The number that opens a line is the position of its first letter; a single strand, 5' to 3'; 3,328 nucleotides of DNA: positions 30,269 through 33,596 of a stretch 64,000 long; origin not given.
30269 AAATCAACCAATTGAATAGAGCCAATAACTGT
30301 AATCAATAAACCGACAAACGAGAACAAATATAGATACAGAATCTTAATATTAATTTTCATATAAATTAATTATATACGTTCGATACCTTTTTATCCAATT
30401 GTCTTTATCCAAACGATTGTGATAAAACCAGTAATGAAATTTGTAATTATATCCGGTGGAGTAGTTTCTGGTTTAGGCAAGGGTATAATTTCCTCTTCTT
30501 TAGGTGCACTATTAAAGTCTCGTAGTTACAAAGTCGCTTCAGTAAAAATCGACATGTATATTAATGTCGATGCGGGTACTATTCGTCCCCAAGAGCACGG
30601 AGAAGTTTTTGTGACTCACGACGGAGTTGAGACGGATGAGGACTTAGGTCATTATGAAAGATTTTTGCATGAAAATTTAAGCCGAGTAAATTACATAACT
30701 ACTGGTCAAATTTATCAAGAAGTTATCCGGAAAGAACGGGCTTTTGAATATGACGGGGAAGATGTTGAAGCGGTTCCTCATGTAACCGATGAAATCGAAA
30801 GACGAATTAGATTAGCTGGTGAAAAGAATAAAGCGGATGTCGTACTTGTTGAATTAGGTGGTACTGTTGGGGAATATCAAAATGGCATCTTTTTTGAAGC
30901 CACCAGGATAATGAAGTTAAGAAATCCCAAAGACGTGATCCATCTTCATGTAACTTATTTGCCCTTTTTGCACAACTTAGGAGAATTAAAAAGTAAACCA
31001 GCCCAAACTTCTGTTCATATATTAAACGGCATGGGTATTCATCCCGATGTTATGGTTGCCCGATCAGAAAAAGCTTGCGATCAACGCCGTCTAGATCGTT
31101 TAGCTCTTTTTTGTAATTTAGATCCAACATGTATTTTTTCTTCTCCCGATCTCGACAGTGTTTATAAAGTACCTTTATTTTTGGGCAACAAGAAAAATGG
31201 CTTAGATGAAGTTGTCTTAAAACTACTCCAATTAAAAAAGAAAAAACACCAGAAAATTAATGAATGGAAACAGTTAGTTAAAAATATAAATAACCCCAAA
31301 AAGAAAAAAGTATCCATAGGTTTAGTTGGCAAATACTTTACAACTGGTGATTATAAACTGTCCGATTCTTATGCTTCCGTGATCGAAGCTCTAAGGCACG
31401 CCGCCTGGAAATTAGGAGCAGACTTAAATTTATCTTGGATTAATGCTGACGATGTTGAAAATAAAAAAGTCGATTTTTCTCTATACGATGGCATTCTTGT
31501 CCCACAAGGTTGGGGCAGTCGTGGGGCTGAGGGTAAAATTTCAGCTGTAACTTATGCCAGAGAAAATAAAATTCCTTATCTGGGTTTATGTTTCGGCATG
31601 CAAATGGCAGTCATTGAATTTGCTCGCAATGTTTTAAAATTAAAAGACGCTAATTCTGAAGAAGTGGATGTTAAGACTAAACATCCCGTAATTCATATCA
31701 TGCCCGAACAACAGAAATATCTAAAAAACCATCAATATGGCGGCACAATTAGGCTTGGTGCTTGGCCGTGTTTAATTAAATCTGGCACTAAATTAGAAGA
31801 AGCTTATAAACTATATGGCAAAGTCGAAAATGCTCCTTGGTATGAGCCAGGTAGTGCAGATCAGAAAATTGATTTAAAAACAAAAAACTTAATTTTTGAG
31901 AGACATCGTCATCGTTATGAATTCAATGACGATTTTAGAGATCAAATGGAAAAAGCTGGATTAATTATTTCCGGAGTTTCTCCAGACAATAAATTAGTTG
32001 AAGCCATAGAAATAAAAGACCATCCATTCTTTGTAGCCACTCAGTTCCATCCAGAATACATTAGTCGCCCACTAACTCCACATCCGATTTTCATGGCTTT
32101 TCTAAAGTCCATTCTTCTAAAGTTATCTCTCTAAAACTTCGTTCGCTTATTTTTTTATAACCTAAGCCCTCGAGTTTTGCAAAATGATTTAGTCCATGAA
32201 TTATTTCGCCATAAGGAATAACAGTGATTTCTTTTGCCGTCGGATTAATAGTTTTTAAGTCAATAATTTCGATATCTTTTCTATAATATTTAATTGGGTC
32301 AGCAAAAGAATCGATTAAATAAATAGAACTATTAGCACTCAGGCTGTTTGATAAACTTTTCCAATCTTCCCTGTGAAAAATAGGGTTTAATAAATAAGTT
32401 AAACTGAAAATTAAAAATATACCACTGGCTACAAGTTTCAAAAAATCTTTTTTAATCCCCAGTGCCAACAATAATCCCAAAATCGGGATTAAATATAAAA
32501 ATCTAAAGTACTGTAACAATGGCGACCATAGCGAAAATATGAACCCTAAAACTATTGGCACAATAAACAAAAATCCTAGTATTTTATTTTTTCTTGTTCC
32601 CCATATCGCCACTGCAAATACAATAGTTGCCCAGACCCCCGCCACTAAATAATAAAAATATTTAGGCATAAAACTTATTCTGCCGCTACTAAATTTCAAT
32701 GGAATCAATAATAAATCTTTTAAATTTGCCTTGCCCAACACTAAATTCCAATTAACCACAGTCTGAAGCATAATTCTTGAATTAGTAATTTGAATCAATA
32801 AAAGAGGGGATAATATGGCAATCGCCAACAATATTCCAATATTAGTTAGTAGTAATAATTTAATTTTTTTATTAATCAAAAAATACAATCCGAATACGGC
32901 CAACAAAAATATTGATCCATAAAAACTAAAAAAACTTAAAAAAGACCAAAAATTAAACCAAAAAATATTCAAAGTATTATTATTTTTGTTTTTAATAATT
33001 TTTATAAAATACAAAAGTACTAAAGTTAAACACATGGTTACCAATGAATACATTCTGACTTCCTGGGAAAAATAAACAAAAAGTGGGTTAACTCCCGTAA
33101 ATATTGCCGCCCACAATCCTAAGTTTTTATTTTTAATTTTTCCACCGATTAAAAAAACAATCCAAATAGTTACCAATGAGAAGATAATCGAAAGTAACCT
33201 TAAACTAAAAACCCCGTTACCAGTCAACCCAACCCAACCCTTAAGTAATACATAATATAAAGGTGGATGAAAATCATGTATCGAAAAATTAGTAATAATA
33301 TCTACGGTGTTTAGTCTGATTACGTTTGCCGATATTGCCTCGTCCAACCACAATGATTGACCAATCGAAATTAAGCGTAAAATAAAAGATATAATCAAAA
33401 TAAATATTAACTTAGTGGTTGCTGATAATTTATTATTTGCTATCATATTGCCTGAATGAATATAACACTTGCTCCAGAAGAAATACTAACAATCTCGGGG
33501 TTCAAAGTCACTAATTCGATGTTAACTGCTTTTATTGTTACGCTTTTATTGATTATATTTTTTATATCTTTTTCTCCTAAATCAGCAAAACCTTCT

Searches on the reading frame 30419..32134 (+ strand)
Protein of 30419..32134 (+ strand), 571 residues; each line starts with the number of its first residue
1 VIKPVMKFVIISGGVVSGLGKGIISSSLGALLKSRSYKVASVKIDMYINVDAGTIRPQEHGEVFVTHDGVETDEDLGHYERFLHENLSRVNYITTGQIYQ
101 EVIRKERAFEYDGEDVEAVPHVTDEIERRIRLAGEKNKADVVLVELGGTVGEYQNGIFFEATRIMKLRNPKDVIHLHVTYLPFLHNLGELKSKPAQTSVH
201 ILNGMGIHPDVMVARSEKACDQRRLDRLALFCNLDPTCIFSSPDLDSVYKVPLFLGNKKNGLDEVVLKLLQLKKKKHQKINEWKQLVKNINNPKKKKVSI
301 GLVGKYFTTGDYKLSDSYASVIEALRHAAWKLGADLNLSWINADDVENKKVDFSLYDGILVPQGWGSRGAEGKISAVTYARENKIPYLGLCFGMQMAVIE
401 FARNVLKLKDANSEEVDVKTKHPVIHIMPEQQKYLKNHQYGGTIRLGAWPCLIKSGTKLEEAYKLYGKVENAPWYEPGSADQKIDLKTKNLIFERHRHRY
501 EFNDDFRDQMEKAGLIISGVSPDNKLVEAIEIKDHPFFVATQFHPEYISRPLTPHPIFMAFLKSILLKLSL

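Call 76: search_protein_families(library=pfam, proteins=[window:30419-32134:+], max_evalue=0.00001)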
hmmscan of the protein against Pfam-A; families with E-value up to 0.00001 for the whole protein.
window:30419-32134:+ (571 aa): 3 families
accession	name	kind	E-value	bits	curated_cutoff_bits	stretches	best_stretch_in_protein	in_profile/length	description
PF06418.20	CTP_synth_N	-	6e-99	331.1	26.1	1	7-272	1-265/265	CTP synthase N-terminus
PF00117.34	GATase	-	8.1e-39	133.7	22.8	2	314-441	2-132/190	Glutamine amidotransferase class-I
PF07722.19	Peptidase_C26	-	3.1e-06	27.6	20.5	0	513-546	186-219/219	Peptidase C26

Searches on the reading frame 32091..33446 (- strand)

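Call 76: search_protein_families(library=pfam, proteins=[window:32091-33446:-], max_evalue=0.00001)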
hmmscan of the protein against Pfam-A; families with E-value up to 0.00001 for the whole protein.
window:32091-33446:- (451 aa): 1 family
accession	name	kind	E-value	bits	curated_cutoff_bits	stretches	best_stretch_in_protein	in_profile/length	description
PF13231.12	PMT_2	-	3e-13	50.7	26.1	1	60-216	2-158/160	Dolichyl-phosphate-mannose-protein mannosyltransferase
